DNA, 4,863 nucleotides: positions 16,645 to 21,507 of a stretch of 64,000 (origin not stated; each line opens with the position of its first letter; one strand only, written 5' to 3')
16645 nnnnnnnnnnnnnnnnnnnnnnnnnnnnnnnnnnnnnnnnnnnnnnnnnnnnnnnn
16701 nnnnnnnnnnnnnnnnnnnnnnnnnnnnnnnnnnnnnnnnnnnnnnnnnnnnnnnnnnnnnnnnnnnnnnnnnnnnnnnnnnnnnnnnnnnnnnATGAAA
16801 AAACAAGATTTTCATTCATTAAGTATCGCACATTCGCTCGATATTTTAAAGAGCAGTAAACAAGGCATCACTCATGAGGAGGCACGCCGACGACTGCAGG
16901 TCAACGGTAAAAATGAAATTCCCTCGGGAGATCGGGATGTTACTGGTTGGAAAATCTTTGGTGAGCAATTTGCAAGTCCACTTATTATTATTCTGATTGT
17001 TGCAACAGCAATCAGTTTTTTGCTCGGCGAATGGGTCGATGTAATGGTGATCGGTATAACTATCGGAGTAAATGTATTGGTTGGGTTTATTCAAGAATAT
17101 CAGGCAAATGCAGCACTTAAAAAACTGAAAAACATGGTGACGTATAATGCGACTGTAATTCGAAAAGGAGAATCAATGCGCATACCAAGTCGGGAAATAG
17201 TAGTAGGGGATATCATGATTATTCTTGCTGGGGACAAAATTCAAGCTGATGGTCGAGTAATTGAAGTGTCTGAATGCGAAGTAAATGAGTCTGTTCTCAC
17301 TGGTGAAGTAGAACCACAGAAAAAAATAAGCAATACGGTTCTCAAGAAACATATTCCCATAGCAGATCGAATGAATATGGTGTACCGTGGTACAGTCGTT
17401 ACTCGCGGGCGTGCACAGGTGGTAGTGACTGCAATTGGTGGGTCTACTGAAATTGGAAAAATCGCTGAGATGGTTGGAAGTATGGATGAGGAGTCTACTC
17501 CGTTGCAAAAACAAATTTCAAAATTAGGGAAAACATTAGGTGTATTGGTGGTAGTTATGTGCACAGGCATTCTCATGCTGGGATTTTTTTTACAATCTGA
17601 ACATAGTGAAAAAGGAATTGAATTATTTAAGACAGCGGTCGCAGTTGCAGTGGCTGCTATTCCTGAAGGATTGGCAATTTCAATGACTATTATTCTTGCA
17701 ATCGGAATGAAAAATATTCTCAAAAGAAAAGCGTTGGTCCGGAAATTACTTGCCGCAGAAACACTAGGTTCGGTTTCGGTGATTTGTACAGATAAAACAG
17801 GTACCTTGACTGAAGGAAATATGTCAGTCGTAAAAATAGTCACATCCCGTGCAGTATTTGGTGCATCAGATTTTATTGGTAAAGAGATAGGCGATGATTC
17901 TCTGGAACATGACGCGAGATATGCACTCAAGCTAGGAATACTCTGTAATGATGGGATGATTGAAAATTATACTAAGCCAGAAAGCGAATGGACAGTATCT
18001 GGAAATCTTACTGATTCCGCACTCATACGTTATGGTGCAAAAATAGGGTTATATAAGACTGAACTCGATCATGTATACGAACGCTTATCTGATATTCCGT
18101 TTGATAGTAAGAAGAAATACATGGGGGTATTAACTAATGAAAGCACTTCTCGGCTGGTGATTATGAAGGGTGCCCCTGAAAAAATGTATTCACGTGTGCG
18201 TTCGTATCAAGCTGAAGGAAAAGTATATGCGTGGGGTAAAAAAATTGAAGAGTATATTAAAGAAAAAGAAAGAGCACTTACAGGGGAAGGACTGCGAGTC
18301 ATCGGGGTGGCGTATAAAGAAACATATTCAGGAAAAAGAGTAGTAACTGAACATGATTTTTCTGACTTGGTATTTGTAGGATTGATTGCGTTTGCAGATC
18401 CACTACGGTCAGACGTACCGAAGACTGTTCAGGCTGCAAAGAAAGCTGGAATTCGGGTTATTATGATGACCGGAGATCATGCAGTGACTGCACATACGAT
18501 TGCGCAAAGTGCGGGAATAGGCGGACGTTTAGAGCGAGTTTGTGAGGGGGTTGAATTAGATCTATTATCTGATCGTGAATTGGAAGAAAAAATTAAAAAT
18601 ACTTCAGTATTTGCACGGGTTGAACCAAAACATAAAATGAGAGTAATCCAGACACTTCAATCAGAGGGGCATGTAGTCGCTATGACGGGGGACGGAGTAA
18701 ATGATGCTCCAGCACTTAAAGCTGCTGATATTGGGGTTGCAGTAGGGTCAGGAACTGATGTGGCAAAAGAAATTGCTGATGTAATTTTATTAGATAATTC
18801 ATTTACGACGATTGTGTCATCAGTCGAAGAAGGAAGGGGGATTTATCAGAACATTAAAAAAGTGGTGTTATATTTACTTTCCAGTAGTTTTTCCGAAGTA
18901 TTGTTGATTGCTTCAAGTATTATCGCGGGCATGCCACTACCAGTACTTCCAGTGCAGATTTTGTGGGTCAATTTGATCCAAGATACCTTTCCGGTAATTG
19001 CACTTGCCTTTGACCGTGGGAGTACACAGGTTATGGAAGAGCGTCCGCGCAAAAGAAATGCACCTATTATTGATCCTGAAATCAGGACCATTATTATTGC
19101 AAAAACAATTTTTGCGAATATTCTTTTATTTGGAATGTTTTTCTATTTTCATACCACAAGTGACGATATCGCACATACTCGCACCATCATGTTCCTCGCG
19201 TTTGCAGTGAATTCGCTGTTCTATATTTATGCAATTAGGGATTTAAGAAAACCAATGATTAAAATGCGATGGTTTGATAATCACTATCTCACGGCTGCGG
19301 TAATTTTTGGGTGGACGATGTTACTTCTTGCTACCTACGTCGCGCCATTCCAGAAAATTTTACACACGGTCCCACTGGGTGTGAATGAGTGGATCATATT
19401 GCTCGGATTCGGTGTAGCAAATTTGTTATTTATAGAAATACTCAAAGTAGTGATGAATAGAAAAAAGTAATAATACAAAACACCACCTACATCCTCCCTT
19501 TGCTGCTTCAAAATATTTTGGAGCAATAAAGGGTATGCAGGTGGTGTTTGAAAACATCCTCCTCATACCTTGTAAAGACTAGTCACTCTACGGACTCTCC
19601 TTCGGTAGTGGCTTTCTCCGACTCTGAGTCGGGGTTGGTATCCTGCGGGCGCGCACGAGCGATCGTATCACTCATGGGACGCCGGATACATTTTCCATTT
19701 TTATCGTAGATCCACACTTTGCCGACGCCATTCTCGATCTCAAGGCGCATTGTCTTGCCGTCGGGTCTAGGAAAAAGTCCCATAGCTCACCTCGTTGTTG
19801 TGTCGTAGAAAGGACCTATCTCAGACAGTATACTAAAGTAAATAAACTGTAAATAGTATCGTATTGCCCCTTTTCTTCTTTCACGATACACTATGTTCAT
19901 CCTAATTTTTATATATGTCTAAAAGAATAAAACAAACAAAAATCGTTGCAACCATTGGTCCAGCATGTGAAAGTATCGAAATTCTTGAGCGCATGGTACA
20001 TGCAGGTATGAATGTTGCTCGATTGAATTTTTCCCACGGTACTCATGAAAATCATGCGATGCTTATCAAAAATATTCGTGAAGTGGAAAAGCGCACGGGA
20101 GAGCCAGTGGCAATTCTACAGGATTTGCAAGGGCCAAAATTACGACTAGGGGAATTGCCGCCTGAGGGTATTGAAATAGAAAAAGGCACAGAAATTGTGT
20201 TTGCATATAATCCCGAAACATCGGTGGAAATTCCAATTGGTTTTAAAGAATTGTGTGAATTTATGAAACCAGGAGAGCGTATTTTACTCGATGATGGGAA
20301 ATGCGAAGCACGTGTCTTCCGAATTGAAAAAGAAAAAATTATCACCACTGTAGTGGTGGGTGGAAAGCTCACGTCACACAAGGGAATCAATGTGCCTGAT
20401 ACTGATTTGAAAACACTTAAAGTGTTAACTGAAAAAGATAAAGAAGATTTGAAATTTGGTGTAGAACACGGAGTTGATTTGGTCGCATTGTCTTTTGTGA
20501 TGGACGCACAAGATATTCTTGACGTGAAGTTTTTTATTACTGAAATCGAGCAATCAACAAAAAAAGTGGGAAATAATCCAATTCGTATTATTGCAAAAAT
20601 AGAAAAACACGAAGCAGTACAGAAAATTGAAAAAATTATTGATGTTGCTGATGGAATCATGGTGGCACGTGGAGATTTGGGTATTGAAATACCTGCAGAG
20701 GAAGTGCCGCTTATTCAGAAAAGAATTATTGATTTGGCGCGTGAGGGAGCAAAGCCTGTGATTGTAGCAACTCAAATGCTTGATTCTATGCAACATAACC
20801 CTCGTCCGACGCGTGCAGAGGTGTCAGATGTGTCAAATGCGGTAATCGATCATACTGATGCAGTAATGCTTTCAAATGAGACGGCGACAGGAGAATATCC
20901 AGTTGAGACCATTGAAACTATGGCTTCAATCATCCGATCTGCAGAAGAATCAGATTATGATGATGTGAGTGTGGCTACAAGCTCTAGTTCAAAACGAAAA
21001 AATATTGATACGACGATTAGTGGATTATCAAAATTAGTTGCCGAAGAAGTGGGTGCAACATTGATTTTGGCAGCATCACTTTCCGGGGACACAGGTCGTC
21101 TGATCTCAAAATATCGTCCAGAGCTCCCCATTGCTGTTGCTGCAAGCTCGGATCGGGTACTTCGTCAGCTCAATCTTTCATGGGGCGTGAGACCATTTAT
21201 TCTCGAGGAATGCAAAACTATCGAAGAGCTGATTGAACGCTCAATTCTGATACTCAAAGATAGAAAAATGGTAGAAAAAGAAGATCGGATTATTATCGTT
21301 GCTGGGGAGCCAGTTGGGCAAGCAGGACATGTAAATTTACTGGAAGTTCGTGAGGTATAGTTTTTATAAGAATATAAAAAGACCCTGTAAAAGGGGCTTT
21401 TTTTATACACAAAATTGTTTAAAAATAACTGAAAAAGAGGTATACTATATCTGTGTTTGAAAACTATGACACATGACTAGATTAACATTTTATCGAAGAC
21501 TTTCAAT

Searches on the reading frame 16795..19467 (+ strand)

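Call 57: search_protein_families(library=pfam, proteins=[window:16795-19467:+], max_evalue=0.001)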
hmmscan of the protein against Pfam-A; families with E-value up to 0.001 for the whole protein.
window:16795-19467:+ (891 aa): 6 families
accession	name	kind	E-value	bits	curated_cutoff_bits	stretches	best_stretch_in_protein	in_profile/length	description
PF00122.25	E1-E2_ATPase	-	2.1e-47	161.4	28.1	1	118-310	6-180/181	E1-E2 ATPase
PF00689.26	Cation_ATPase_C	-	1.4e-39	136.1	27.3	1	714-885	1-174/175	Cation transporting ATPase, C-terminus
PF00702.32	Hydrolase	-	4.1e-20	73.4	26.4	1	328-645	2-191/191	haloacid dehalogenase-like hydrolase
PF13246.12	Cation_ATPase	-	3.3e-19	69.1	21.7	1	382-470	1-90/91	Cation transport ATPase (P-type)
PF00690.31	Cation_ATPase_N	-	1.8e-14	53.5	20.4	1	6-74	1-69/69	Cation transporter/ATPase, N-terminus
PF08282.18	Hydrolase_3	-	1.4e-07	32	20.9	1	617-669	195-247/255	haloacid dehalogenase-like hydrolase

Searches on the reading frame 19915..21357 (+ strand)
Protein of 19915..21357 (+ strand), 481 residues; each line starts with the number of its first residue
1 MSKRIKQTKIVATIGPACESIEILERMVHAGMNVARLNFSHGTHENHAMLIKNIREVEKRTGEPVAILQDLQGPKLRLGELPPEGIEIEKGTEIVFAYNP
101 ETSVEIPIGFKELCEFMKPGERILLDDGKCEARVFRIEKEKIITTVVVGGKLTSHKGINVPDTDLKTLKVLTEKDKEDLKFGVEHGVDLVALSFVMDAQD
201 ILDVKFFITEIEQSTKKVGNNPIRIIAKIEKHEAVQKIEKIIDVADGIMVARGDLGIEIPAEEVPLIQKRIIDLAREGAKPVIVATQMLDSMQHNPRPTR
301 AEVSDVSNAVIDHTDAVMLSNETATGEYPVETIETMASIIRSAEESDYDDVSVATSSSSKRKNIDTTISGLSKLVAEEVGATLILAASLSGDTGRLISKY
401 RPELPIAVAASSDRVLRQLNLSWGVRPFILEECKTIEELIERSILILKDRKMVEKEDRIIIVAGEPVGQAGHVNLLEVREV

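Call 57: search_protein_families(library=pfam, proteins=[window:19915-21357:+], max_evalue=0.001)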
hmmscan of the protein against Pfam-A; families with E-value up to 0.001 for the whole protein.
window:19915-21357:+ (481 aa): 3 families
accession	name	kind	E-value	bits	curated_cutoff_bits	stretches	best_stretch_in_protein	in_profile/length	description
PF00224.27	PK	-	1.5e-113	379.7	30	1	6-333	2-328/328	Pyruvate kinase, barrel domain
PF02887.21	PK_C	-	8.6e-29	100.4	28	1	374-478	9-113/114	Pyruvate kinase, alpha/beta domain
PF03328.21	HpcH_HpaI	-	8e-06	25.7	25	1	176-254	75-153/221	HpcH/HpaI aldolase/citrate lyase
